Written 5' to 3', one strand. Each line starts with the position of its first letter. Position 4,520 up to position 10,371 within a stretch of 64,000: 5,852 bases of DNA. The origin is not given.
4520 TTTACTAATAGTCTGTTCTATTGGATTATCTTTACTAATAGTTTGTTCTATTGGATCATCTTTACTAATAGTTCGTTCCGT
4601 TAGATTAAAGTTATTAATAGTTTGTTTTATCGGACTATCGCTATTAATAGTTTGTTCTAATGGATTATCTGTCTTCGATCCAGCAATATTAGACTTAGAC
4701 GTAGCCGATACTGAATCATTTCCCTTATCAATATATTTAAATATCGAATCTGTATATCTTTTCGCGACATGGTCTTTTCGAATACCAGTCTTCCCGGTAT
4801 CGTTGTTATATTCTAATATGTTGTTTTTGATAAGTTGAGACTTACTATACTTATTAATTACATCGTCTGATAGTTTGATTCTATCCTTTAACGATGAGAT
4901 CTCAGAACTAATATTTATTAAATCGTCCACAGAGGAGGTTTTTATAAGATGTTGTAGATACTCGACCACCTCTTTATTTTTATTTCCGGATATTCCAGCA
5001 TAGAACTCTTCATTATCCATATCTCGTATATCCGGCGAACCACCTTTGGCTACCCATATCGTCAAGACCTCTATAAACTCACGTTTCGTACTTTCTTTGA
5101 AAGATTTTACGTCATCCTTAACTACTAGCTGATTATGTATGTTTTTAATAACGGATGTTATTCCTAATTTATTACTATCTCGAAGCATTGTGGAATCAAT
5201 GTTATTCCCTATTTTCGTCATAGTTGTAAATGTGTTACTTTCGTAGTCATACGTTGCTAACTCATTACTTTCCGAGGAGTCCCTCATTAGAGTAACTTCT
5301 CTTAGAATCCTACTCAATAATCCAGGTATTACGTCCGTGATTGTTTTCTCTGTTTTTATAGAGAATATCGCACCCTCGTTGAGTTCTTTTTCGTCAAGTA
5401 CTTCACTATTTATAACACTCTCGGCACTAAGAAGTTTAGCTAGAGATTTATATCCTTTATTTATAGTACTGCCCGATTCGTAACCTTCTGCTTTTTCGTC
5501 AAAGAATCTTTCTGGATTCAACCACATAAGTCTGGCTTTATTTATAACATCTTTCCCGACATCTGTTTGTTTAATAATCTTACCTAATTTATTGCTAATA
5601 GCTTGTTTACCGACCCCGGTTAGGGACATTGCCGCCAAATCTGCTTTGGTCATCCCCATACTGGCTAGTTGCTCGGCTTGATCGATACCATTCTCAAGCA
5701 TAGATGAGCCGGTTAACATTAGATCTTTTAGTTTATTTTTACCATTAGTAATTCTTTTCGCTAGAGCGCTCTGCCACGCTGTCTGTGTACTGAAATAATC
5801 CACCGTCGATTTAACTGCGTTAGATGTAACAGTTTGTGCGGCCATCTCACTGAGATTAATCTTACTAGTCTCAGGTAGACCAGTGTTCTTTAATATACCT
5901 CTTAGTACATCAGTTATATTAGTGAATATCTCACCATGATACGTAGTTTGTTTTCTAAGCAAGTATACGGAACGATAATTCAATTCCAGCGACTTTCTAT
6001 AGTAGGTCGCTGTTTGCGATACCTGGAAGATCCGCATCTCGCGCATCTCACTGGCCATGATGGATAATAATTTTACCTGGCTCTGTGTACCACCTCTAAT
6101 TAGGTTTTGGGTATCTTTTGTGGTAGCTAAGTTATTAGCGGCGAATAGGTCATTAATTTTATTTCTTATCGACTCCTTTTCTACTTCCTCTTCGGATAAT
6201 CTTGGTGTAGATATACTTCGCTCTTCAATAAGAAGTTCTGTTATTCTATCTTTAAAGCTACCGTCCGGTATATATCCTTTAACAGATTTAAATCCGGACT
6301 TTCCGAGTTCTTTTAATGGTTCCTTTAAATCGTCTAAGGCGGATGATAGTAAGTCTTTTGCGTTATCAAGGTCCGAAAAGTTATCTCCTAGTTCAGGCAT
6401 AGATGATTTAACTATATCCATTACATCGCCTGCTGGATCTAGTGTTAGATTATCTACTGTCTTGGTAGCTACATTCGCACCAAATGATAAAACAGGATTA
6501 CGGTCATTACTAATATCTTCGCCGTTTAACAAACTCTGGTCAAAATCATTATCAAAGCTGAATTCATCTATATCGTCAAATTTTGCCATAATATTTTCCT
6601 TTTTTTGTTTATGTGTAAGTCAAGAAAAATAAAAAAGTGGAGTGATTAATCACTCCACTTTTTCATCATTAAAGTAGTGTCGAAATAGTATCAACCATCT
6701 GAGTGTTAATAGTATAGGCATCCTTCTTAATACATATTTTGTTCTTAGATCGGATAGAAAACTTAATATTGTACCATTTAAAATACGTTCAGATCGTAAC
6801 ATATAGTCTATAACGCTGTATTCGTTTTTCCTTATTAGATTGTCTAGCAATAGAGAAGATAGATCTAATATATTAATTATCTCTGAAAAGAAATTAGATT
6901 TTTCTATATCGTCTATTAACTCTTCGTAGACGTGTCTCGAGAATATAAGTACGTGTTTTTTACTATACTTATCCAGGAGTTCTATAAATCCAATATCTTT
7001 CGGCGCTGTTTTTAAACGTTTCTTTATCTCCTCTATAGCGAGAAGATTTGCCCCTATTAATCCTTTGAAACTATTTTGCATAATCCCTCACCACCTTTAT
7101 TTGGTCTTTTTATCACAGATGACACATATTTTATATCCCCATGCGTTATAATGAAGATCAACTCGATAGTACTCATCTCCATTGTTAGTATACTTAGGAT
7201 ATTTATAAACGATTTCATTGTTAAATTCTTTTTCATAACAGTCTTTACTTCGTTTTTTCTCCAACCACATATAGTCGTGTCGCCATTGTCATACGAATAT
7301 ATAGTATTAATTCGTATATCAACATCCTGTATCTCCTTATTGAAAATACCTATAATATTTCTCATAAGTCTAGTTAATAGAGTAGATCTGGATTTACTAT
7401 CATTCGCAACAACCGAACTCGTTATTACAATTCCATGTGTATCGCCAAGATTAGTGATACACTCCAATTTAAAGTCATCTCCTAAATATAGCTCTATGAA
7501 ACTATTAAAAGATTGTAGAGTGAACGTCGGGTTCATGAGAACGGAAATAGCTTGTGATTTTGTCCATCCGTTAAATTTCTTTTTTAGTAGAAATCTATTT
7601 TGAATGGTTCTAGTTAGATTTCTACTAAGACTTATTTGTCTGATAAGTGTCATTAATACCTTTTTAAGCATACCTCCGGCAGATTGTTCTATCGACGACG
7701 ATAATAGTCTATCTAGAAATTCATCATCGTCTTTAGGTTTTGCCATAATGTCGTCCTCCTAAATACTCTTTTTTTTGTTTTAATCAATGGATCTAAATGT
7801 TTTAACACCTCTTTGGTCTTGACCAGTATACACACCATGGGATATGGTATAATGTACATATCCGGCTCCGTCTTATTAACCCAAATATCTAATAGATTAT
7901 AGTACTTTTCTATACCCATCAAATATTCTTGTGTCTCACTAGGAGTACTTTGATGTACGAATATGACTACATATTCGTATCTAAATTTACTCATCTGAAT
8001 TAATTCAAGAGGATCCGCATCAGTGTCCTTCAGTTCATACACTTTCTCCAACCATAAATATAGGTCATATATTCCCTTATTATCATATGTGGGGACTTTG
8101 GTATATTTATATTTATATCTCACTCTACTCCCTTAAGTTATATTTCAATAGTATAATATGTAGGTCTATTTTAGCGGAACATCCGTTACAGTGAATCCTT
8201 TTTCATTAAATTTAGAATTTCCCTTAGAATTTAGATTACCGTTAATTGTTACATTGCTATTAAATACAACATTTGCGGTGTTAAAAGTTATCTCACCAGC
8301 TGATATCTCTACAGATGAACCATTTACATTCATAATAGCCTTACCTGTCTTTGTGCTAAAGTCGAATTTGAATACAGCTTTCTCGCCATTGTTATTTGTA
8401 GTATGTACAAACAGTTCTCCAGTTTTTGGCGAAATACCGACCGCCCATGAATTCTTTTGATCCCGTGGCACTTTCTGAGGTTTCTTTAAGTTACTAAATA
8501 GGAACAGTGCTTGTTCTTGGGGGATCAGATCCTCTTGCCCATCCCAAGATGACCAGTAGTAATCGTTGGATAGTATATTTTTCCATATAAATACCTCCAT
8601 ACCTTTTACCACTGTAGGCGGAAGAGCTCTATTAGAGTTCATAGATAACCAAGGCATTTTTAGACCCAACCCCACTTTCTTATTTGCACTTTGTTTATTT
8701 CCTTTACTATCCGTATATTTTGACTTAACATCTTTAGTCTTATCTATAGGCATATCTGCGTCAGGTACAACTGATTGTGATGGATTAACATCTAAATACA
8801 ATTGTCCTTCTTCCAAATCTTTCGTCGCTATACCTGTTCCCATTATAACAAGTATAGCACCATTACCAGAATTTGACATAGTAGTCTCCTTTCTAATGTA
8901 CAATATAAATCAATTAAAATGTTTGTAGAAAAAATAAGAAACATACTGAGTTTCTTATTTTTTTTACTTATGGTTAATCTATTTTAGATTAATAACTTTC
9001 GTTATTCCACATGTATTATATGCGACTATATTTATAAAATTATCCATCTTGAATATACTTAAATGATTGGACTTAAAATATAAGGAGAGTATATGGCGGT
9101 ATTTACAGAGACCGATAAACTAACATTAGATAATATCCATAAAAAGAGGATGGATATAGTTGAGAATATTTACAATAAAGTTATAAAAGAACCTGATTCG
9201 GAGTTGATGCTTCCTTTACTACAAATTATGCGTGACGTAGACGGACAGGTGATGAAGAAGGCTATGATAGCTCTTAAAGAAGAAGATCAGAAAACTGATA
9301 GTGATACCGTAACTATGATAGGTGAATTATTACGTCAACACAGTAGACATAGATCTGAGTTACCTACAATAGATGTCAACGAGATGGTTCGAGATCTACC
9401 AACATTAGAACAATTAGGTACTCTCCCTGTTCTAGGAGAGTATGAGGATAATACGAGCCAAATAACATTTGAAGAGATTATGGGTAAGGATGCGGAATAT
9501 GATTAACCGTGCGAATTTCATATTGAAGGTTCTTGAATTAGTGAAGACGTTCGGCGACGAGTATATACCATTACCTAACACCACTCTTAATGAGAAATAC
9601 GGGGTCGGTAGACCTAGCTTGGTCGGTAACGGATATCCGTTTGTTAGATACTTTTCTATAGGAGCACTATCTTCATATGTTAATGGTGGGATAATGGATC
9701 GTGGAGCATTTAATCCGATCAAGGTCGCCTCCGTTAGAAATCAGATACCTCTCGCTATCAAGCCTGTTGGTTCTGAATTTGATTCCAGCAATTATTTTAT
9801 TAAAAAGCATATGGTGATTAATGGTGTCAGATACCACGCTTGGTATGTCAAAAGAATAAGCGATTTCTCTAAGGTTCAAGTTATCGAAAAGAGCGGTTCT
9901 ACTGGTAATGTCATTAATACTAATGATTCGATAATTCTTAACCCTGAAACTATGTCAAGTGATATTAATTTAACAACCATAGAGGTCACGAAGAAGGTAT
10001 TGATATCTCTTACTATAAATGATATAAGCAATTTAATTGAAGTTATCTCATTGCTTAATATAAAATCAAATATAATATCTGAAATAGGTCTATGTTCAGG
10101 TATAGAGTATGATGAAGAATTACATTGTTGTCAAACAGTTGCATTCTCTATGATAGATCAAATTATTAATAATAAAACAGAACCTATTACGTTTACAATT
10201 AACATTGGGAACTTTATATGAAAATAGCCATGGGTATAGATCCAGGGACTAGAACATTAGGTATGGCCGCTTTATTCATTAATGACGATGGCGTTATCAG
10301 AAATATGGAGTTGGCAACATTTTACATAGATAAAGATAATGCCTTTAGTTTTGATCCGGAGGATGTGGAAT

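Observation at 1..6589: Giant >2196-codon ORF running off the window: candidate tape-measure/injection protein with three nested repeat systems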

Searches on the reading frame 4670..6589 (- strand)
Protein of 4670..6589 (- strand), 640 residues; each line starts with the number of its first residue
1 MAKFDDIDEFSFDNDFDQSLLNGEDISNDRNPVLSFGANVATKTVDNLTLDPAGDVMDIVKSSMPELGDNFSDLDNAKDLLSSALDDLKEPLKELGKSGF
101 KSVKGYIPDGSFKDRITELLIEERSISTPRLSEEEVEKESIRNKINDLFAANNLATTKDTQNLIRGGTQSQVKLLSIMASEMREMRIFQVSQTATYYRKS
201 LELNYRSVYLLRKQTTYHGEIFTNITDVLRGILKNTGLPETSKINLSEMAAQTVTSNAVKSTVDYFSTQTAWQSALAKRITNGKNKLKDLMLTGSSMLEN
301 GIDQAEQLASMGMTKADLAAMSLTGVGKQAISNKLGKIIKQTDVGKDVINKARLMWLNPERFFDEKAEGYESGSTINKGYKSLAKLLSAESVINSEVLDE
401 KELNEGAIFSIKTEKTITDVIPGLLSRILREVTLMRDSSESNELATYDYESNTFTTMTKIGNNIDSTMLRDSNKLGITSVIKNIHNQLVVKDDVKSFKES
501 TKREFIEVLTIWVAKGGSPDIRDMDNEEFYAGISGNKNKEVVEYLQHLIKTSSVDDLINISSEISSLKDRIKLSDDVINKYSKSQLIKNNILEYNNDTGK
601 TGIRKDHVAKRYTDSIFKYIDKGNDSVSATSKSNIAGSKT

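Call 23: find_related_loci(query=window:4690-6589:-, collection=viral_contigs, flank=10000)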
Query window:4690-6589:- (633 aa) in viral_contigs; peptide patterns used: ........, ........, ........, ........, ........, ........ (x = any residue, [..] = any of these).
11 stretches matched a pattern, but none encodes a relative of the query by tblastn (E <= 1e-3).

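Call 66: predict_structure(alignment_id=A1)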
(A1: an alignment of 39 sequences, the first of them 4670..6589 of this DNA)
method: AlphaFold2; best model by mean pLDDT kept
length: 640 residues; sequences in the alignment: 39
mean_pLDDT: 57.2   pTM: 0.41
mean pLDDT of the five models: 57.2, 55.0, 54.9, 54.7, 51.4
residues with pLDDT >= 90: 0; 70-90: 230; 50-70: 129; < 50: 281
segments of 3 or more residues with pLDDT < 50: 1-113, 115-134, 145-155, 236-239, 241-333, 390-395, 400-409, 624-640
pLDDT, mean of each block of 10 residues (from residue 1): 30 31 30 32 35 39 42 38 37 35 39 47 36 49 48 45 53 66 64 68 76 78 72 54 46 37 35 41 33 27 29 32 38 53 66 68 75 71 62 49 45 64 75 73 69 79 82 81 84 75 86 80 80 74 86 81 78 71 79 77 79 76 45 32
secondary structure, 60 per line:
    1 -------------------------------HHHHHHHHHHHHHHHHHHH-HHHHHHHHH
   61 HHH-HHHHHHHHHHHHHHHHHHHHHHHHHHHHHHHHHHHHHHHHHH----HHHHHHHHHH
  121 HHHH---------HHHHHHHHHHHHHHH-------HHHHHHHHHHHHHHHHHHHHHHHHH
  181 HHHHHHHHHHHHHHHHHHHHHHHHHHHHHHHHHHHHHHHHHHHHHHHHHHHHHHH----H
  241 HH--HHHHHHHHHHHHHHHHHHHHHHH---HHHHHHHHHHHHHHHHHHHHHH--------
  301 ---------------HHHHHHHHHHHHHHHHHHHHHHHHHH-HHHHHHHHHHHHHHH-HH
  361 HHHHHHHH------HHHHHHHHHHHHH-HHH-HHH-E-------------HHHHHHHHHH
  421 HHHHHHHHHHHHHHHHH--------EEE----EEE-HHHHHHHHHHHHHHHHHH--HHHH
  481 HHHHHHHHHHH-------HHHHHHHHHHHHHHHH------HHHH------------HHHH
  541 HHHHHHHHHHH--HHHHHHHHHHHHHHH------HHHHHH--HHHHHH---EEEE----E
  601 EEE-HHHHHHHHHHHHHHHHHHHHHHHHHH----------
elements in order: H32-50 H52-63 H65-106 H111-124 H134-148 H156-235 H245-267 H271-292 H316-341 H343-357 H359-368 H375-387 H411-437 E446-448 E453-455 H457-474 H477-491 H499-514 H521-524 H537-551 H554-568 H575-580 H583-588 E592-595 E600-603 H605-630

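Call 68: search_protein_representatives(protein=window:4670-6589:-)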
Query: 640 residues. Proteins with E-value up to 0.001 (for the whole library): 1098; up to 1e-10: 448; up to 1e-30: 1. The best 150 are listed.
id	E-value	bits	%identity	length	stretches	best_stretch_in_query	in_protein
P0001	9.1e-139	480.2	40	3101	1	4-622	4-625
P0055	8.7e-30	120.4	29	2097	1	4-561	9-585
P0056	3.0e-29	118.6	25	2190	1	3-560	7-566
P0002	1.6e-28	116.3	26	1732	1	9-465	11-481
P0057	2.7e-27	112.2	27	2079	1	3-598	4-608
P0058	5.8e-27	111.1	24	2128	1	3-621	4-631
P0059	7.8e-27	110.7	25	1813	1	11-485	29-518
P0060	8.0e-27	110.6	28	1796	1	6-466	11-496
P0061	1.1e-26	110.2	29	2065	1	5-478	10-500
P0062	2.2e-26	109.2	27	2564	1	6-611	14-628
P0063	7.9e-26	107.3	24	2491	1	6-603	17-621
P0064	1.0e-25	107.0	25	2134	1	5-603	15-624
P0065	2.4e-25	105.7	24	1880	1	20-610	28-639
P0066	4.5e-25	104.8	27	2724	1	7-542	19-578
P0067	6.0e-25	104.4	28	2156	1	4-499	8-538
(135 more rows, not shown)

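Call 71: fold_search(model_id=the predicted structure, library=pdb)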
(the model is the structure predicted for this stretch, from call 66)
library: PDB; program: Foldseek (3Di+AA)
matches with E <= 10: 199; with E <= 0.001: 0
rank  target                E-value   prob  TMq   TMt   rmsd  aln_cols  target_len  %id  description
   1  9cpa_k                2.7e-01  0.08  0.07  0.08  29.6       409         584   10  Structure of a Mammalian DHX29-bound 43S Pre-initiation Complex (released 2025-07-23)
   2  9cjj_A                7.2e-01  0.06  0.08  0.05  28.6       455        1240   11  Cas12a:gRNA:DNA (Acidaminococcus sp.) with 0 RNA:DNA base pairs, structure 3 (released 2025-01-08)
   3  2nsf                  7.9e-01  0.14  0.09  0.18  12.9       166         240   13  Crystal structure of the mycothiol-dependent maleylpyruvate isomerase (released 2007-04-10)
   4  7ek1                  7.9e-01  0.13  0.12  0.20  25.6       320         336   12  Cryo-EM structure of VCCN1 in detergent (released 2022-04-06)
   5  2nsg                  9.1e-01  0.15  0.09  0.18  12.9       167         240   13  Crystal structure of the mycothiol-dependent maleylpyruvate isomerase H52A mutant (released 2007-04-10)
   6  8gbe                  9.6e-01  0.09  0.10  0.20  11.5       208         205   12  Structure of a viral gasdermin protein A47 from Eptesipox virus (released 2023-03-15)
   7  7ek3                  1.1e+00  0.11  0.12  0.19  24.3       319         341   13  Cryo-EM structure of VCCN1 Y332A mutant in lipid nanodisc (released 2022-04-06)
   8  7ek2                  1.3e+00  0.11  0.12  0.19  22.1       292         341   12  Cryo-EM structure of VCCN1 in lipid nanodisc (released 2022-04-06)
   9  1rxq_B                1.3e+00  0.07  0.08  0.17  15.2       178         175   11  YfiT from Bacillus subtilis is a probable metal-dependent hydrolase with an unusual four-helix bundle topology (released 2004-07-20)
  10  3i9y                  1.3e+00  0.04  0.06  0.13  26.4       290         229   10  Crystal structure of the V. parahaemolyticus histidine kinase sensor TorS sensor domain (released 2009-10-06)
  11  5x87_C                1.5e+00  0.09  0.10  0.19  17.2       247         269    8  Crystal structure of a bacterial Bestrophin homolog from Klebsiella pneumoniae with a mutation L177T (released 2017-11-01)
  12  3q84_G                1.5e+00  0.04  0.07  0.13  46.0       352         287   10  Crystal structure of human PACSIN 1 F-BAR domain (released 2012-02-22)
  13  4iwb_B                1.7e+00  0.08  0.09  0.24  13.0       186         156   12  Novel Fold of FliC/FliS Fusion Protein (released 2013-12-11)
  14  1rxq_D                1.7e+00  0.06  0.08  0.18  14.8       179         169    9  YfiT from Bacillus subtilis is a probable metal-dependent hydrolase with an unusual four-helix bundle topology (released 2004-07-20)
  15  1rxq_A                1.8e+00  0.06  0.08  0.17  14.7       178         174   10  YfiT from Bacillus subtilis is a probable metal-dependent hydrolase with an unusual four-helix bundle topology (released 2004-07-20)
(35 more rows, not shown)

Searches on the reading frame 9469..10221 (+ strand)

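Call 90: search_protein_families(library=phrogs, proteins=[window:9469-10221:+], max_evalue=0.001)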
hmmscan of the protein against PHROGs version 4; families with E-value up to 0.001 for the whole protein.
window:9469-10221:+ (250 aa): 1 family
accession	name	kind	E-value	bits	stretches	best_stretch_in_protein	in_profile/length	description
phrog_3315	-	unknown function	6e-19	69.2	1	20-216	19-235/295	-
